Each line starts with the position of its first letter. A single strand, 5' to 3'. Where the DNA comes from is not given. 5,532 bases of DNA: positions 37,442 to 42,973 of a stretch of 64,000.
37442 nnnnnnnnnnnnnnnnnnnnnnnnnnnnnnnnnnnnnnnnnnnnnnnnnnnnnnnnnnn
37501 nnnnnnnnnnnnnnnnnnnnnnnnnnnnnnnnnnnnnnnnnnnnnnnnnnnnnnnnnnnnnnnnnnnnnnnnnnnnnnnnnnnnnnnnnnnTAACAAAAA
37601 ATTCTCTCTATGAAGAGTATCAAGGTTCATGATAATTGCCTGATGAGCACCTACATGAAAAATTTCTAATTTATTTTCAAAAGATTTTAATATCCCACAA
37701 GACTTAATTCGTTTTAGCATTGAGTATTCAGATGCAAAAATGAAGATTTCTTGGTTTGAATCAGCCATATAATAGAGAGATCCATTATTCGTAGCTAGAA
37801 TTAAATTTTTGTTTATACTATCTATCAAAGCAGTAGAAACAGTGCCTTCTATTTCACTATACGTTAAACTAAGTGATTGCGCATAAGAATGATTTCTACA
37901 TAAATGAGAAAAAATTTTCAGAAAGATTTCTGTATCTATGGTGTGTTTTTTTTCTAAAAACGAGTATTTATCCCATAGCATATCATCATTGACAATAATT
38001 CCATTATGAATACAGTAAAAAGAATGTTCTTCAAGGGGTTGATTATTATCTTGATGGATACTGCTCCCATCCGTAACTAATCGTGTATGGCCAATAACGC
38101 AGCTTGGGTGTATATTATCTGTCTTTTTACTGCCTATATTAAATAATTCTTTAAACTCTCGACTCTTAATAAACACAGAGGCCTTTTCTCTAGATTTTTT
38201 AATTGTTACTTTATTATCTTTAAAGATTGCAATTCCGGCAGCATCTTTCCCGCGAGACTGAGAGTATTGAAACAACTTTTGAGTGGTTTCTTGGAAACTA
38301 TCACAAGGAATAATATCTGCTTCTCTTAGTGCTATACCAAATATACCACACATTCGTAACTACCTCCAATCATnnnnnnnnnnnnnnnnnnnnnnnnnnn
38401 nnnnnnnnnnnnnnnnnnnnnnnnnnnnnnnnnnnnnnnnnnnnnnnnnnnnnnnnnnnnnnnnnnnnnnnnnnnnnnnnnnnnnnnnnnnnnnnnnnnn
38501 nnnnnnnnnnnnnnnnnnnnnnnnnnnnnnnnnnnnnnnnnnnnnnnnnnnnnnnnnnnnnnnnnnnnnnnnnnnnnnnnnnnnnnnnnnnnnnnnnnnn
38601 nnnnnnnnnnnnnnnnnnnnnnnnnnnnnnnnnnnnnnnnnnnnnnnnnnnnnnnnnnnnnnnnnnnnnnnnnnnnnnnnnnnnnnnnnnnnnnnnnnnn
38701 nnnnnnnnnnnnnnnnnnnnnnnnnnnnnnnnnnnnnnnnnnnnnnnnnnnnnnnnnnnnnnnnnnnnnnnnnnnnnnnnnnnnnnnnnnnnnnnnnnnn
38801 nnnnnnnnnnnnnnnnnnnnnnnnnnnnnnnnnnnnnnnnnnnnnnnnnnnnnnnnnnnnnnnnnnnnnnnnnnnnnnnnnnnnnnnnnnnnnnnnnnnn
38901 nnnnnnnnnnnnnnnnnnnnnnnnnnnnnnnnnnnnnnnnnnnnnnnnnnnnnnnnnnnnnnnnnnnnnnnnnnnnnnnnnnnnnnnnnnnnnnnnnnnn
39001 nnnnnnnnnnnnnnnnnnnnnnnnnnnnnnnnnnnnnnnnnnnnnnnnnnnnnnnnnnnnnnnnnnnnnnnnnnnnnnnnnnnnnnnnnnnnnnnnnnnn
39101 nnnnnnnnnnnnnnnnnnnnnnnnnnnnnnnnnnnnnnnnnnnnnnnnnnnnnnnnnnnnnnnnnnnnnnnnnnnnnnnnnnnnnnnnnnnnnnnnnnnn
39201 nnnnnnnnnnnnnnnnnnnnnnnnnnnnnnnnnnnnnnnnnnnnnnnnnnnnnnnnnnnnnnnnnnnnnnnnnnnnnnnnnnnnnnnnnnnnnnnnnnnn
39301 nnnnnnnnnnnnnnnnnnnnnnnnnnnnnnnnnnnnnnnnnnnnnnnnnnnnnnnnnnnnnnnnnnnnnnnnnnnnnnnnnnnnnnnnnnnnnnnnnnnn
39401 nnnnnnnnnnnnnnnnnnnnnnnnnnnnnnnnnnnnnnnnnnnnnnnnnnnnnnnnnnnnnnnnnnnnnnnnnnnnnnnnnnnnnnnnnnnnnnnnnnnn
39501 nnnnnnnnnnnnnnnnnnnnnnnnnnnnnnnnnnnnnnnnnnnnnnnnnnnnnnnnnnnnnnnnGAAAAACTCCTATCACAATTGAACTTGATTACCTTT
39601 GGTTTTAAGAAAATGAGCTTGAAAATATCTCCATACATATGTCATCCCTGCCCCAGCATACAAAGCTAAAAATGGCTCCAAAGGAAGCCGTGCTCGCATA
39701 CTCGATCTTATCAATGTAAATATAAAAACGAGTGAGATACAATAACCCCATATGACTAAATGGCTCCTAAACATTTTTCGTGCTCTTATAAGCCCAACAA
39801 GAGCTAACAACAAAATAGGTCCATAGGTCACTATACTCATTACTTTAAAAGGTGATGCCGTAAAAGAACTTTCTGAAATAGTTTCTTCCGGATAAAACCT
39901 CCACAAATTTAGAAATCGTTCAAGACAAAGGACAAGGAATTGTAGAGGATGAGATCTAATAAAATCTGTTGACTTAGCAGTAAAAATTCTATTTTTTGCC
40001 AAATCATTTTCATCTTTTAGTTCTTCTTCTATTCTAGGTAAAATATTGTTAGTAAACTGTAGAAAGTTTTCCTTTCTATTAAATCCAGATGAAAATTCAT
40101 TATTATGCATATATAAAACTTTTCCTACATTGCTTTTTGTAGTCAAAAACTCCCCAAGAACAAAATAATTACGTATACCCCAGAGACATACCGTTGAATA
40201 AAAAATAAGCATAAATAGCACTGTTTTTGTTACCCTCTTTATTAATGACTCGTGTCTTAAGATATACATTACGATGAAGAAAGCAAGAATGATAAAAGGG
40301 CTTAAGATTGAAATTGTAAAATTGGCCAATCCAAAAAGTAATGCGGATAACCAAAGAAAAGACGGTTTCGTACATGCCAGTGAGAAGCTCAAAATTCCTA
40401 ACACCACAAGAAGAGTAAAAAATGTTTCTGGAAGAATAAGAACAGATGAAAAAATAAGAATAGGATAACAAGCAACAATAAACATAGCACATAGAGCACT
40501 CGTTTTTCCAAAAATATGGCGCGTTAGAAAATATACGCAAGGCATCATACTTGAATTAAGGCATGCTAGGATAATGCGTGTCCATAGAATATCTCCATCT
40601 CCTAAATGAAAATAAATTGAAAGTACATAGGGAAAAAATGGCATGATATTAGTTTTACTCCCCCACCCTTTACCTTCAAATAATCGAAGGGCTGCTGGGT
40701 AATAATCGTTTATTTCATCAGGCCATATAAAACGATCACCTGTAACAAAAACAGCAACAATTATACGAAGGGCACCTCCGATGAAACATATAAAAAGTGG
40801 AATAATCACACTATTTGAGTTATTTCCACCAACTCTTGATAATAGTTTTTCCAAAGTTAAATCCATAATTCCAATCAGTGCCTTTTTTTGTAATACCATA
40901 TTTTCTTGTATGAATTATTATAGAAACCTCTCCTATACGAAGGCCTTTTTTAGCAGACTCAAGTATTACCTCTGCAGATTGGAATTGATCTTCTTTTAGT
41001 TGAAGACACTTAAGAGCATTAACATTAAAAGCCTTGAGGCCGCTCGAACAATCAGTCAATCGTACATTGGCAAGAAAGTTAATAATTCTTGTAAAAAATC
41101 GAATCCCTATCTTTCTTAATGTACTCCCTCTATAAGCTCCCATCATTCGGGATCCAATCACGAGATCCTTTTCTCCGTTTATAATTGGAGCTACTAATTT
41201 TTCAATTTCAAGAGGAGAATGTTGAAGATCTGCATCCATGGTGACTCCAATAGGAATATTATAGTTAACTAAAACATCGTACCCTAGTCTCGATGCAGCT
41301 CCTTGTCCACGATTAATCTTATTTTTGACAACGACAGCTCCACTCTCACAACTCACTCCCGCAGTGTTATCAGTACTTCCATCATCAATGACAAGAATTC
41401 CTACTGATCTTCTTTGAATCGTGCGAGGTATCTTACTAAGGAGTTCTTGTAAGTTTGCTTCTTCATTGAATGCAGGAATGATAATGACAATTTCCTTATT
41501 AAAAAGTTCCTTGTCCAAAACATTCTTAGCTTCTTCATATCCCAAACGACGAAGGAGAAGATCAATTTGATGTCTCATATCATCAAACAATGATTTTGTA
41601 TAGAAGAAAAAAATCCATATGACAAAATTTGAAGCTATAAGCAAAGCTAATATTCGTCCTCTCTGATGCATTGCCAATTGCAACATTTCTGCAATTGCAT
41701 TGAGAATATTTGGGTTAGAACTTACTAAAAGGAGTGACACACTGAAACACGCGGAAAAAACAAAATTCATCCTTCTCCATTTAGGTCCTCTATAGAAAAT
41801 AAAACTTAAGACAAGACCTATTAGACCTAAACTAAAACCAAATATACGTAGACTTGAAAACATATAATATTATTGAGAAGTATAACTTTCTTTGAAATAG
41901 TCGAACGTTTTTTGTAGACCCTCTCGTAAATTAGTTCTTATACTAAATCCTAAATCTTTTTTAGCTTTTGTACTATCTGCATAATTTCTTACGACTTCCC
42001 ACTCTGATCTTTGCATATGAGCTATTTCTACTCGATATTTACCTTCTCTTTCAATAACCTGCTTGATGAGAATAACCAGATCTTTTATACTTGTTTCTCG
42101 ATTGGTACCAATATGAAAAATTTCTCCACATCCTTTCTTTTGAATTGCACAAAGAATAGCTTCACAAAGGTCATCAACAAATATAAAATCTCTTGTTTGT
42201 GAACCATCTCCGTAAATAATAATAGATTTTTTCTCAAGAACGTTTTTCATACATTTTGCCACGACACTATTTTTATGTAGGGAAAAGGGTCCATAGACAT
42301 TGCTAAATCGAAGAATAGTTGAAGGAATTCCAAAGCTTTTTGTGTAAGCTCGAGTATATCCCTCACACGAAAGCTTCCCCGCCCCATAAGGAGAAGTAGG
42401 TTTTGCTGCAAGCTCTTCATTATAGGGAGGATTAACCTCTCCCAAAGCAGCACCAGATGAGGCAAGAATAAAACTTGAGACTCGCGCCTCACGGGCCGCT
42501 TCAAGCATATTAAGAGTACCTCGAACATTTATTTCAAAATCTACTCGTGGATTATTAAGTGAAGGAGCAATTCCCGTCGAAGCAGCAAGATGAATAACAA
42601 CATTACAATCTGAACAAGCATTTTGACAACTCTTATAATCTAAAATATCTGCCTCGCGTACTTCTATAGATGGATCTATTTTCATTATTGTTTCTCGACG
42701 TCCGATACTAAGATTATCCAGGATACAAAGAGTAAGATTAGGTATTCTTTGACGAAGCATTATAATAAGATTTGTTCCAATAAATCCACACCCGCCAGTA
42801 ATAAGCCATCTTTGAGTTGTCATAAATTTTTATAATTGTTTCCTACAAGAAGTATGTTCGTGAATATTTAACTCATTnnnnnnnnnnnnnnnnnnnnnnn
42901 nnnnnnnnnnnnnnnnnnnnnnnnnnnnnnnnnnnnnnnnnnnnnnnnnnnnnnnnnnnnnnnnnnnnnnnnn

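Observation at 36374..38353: Class-II glutamine amidotransferase fused to a WbuX/PseA-type PP-loop sugar amidotransferase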

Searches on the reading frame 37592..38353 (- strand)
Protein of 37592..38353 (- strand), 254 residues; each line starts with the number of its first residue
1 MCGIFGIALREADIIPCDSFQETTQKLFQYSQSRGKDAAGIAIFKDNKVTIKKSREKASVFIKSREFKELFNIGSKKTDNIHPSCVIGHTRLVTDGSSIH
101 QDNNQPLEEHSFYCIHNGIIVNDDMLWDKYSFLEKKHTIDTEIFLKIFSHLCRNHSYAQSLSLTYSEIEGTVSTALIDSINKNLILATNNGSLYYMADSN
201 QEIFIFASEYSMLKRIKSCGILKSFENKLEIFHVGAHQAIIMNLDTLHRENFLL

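Call 56: search_solved_structures(query=window:37592-38353:-, max_evalue=0.01, show_alignments=2)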
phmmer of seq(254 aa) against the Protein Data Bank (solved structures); distinct sequences matched with E-value up to 0.01: 5.
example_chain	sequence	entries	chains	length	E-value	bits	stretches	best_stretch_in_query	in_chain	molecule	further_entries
1xff_A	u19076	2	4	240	8.4e-06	28.7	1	78-213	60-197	Glucosamine--fructose-6-phosphate aminotransferase [isomerizing]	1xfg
4amv_A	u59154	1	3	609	1.8e-05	27.6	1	78-213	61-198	GLUCOSAMINE--FRUCTOSE-6-PHOSPHATE AMINOTRANSFERASE [ISOMER IZING]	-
2j6h_A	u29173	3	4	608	2.8e-05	26.9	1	79-213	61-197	GLUCOSAMINE-FRUCTOSE-6-PHOSPHATE AMINOTRANSFERASE | GLUCOSAMINE--FRUCTOSE-6-PHOSPHATE AMINOTRANSFERASE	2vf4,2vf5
1jxa_A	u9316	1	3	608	2.8e-05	26.9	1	79-213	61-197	glucosamine 6-phosphate synthase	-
3ooj_A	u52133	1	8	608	3.1e-05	26.8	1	79-213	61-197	Glucosamine/fructose-6-phosphate aminotransferase, isomerizing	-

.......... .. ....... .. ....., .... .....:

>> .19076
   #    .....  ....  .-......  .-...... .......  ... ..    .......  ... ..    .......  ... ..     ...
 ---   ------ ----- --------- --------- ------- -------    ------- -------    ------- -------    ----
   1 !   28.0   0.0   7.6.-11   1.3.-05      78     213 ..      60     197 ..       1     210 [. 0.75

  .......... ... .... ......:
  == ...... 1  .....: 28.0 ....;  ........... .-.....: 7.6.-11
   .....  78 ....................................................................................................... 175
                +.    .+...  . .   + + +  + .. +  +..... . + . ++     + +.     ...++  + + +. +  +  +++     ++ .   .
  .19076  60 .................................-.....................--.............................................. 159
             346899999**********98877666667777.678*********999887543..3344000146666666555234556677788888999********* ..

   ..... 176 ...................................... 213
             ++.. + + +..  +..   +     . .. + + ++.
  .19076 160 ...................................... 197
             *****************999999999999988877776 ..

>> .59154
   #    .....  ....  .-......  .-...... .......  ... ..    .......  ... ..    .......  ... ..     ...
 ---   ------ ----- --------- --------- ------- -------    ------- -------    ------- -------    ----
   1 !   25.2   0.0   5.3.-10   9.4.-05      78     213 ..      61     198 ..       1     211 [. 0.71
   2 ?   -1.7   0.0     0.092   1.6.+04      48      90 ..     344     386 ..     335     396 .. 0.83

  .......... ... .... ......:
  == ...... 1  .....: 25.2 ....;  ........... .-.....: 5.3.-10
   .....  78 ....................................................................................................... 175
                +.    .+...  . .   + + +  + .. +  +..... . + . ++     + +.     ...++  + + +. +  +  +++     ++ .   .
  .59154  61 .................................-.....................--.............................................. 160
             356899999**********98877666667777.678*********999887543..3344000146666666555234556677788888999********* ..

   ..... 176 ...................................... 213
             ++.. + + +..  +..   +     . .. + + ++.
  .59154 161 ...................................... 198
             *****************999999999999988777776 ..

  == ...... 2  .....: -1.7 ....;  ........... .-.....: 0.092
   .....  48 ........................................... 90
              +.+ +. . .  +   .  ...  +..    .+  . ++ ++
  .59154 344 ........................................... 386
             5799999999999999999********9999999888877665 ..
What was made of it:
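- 37589..38353 (-): Class-II (Ntn) glutaminase domain, residues 1-255. Nucleophile Cys2 is at 38348..38350. R91, T94, N117/G118 and D140 correspond to GlmS R73, T76, N98/G99 and D123. Call 56 (residue-level alignment to 1XFF).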

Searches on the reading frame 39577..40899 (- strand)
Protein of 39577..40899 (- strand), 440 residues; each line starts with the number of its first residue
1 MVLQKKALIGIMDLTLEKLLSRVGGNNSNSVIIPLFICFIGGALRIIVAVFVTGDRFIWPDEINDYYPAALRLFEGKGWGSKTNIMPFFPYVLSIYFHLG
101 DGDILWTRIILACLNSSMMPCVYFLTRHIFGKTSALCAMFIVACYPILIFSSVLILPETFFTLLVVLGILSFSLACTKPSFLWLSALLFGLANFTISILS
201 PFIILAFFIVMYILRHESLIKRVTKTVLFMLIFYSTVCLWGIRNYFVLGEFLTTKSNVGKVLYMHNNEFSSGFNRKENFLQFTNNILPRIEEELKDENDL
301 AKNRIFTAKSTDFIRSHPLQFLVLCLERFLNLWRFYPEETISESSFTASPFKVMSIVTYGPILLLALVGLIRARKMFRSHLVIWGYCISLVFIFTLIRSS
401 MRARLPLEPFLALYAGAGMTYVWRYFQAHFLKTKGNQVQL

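Call 13: search_protein_families(library=pfam, proteins=[window:39577-40899:-], max_evalue=0.001)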
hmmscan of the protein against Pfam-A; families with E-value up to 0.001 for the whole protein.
window:39577-40899:- (440 aa): 2 families
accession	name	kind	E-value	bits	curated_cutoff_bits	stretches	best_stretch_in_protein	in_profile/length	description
PF13231.12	PMT_2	-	4.1e-08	34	26.1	1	87-240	4-160/160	Dolichyl-phosphate-mannose-protein mannosyltransferase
PF02366.24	PMT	-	1.5e-05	25.1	22.7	0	97-240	74-226/245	Dolichyl-phosphate-mannose-protein mannosyltransferase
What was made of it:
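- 39577..40899 (-): GT-C-type (PMT_2/ArnT-like) membrane glycosyltransferase. Call 13 (PMT_2, E 4e-8).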

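Call 16: search_protein_families(library=ncbifam, proteins=[window:39577-40899:-], max_evalue=0.00001)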
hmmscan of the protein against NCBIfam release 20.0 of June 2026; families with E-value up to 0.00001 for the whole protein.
window:39577-40899:- (440 aa): 0 families

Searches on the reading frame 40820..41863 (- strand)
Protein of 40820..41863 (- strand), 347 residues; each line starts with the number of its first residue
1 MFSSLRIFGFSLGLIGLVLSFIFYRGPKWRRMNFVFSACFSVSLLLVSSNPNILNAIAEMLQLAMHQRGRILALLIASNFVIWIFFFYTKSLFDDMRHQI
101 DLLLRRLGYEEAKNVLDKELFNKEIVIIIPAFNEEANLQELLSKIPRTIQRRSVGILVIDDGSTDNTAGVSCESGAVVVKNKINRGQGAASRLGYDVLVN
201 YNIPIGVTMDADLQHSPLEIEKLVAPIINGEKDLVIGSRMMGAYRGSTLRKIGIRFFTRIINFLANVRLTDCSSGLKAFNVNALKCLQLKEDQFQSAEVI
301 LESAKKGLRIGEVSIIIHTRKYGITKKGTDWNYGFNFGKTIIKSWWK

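Call 14: search_protein_families(library=pfam, proteins=[window:40820-41863:-], max_evalue=0.001)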
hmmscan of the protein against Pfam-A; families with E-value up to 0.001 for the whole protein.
window:40820-41863:- (347 aa): 2 families
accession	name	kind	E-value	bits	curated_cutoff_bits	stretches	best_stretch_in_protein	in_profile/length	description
PF00535.33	Glycos_transf_2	-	1.5e-20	74.3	23.3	1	127-287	2-167/168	Glycosyl transferase family 2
PF10066.14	DUF2304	-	0.00014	22.5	25.5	1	5-112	2-105/106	Uncharacterized conserved protein (DUF2304)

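Call 16: search_protein_families(library=ncbifam, proteins=[window:40820-41863:-], max_evalue=0.00001)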
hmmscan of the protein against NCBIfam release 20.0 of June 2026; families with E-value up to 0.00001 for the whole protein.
window:40820-41863:- (347 aa): 10 families
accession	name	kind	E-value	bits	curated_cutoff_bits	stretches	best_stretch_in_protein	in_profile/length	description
TIGR04182.1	glyco_TIGR04182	equivalog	7.3e-27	94.5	325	1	124-341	1-214/293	S-layer glycoprotein N-glycosyltransferase AglJ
NF058614.1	PPMAGASynPpgS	equivalog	4.6e-24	85.1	370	1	125-326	2-205/226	polyprenyl-phospho-N-acetylgalactosaminyl synthase PpgS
NF041391.1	DPhHxTase_Halo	equivalog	3.1e-18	65.6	375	1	131-326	3-191/213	dolichyl-phosphate hexose transferase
NF007986.1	PRK10714.1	equivalog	3e-12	46.2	529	1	123-286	6-171/316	undecaprenyl-phosphate 4-deoxy-4-formamido-L-arabinose transferase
NF047588.1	GlcsyltransPgfSStrep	equivalog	1.2e-10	41.1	500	1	125-287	3-167/308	glycosyltransferase PgfS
NF010496.0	PRK13915.1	equivalog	2.6e-09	36.6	262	1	121-230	29-145/307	glucosyl-3-phosphoglycerate synthase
TIGR04283.1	glyco_like_mftF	equivalog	1.3e-08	34.8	182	1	126-187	2-62/221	TIGR04283 family arsenosugar biosynthesis glycosyltransferase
TIGR03937.1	PgaC_IcaA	equivalog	2.3e-07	30.1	422.3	1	122-214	44-139/407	poly-beta-1,6-N-acetyl-D-glucosamine synthase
TIGR03469.1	HpnB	hypoth_equivalog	1.8e-06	27.2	379.25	0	75-235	4-168/386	hopene-associated glycosyltransferase HpnB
NF041865.1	EpsU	equivalog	6.7e-06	25.4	700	1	122-217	38-137/394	exopolysaccharide biosynthesis GT2 family glycosyltransferase EpsU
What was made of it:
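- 40820..41863 (-): DUF2304 + GT2 glycosyltransferase of the polyprenyl/dolichyl-phosphate-sugar-synthase type. Calls 14 and 16 (best matches AglJ, PpgS, Dol-P-hexose transferase, ArnC).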

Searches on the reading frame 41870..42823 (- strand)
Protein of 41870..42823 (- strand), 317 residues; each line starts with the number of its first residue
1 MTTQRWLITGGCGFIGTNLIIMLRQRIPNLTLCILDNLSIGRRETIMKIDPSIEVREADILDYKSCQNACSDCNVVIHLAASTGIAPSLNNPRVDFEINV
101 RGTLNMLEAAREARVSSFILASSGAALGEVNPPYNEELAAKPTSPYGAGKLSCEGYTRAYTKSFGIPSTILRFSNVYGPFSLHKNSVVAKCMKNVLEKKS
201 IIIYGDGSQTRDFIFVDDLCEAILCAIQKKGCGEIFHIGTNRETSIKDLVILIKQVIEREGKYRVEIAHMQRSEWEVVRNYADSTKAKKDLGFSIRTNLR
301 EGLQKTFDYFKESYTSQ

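Call 14: search_protein_families(library=pfam, proteins=[window:41870-42823:-], max_evalue=0.001)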
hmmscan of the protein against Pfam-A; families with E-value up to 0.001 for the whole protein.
window:41870-42823:- (317 aa): 7 families
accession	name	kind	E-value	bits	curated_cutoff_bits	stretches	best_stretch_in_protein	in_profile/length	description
PF01370.27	Epimerase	-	7.1e-54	183.2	20.9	1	6-239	1-240/240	NAD dependent epimerase/dehydratase family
PF16363.11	GDP_Man_Dehyd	-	4.4e-52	178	27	1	7-306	1-332/332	GDP-mannose 4,6 dehydratase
PF01073.25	3Beta_HSD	-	2.8e-22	79.5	22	1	7-229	1-231/280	3-beta hydroxysteroid dehydrogenase/isomerase family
PF04321.23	RmlD_sub_bind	-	1e-17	64.6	27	1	6-261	3-235/287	RmlD substrate binding domain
PF02719.21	Polysacc_synt_2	-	1.1e-17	64.6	20.2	1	7-258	2-248/293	Polysaccharide biosynthesis protein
PF07993.18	NAD_binding_4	-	6.3e-12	45.6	20.1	1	62-223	78-258/258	Male sterility protein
PF13460.12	NAD_binding_10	-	1.9e-07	31.6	27.2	1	49-173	35-143/184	NAD(P)H-binding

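Call 16: search_protein_families(library=ncbifam, proteins=[window:41870-42823:-], max_evalue=0.00001)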
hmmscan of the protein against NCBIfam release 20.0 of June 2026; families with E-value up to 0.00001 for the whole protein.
window:41870-42823:- (317 aa): 28 families (the best 25 are shown)
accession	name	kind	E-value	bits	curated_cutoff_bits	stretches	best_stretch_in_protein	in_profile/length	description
TIGR01181.1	dTDP_gluc_dehyt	equivalog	5.3e-56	190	365.1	1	5-312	1-313/321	dTDP-glucose 4,6-dehydratase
TIGR04180.1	EDH_00030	hypoth_equivalog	2.2e-48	164.8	475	1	7-295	2-294/297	NAD-dependent 4,6-dehydratase LegB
TIGR01179.1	galE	equivalog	2.1e-41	141.9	262.3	1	7-312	3-327/332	UDP-glucose 4-epimerase GalE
NF011728.1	PRK15181.1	equivalog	5.8e-39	134.1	760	1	3-312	15-339/348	Vi polysaccharide biosynthesis UDP-N-acetylglucosaminuronic acid C-4 epimerase TviC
NF007490.0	PRK10084.1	subfamily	1.2e-34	119.9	649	2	133-311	154-335/361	dTDP-glucose 4,6-dehydratase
TIGR02197.1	heptose_epim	equivalog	1.6e-32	112.9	274.6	1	7-304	2-307/316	ADP-glyceromanno-heptose 6-epimerase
NF007582.0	PRK10217.1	equivalog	5.2e-30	104.7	698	1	4-310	2-331/355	dTDP-glucose 4,6-dehydratase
NF007956.0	PRK10675.1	subfamily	4.1e-25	88.6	394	1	6-309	3-328/338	UDP-glucose 4-epimerase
TIGR03466.1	HpnA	hypoth_equivalog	2.5e-19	69.3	367.65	1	6-259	3-248/327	hopanoid-associated sugar epimerase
TIGR02622.1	CDP_4_6_dhtase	equivalog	3.1e-18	66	278.45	1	4-316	5-336/352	CDP-glucose 4,6-dehydratase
NF047922.1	GDPFucSynFcl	equivalog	1.1e-17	64.5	500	1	80-313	62-304/308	GDP-L-fucose synthase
NF008360.0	PRK11150.1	equivalog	2.6e-16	59.7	452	1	7-268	3-262/310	ADP-glyceromanno-heptose 6-epimerase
TIGR01214.1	rmlD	equivalog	3.3e-15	55.9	224.05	1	6-274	2-245/285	dTDP-4-dehydrorhamnose reductase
NF043036.1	ErythonDh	equivalog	8.3e-15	54.8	325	1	7-171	4-174/321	D-erythronate dehydrogenase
NF052578.1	StrlDmthSdmBMthl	equivalog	1e-12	48.4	600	1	7-255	4-243/328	sterol demethylase protein SdmB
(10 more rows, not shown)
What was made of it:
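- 41870..42823 (-): SDR nucleotide-sugar epimerase/dehydratase, first gene of the conserved module. Calls 14 and 16.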
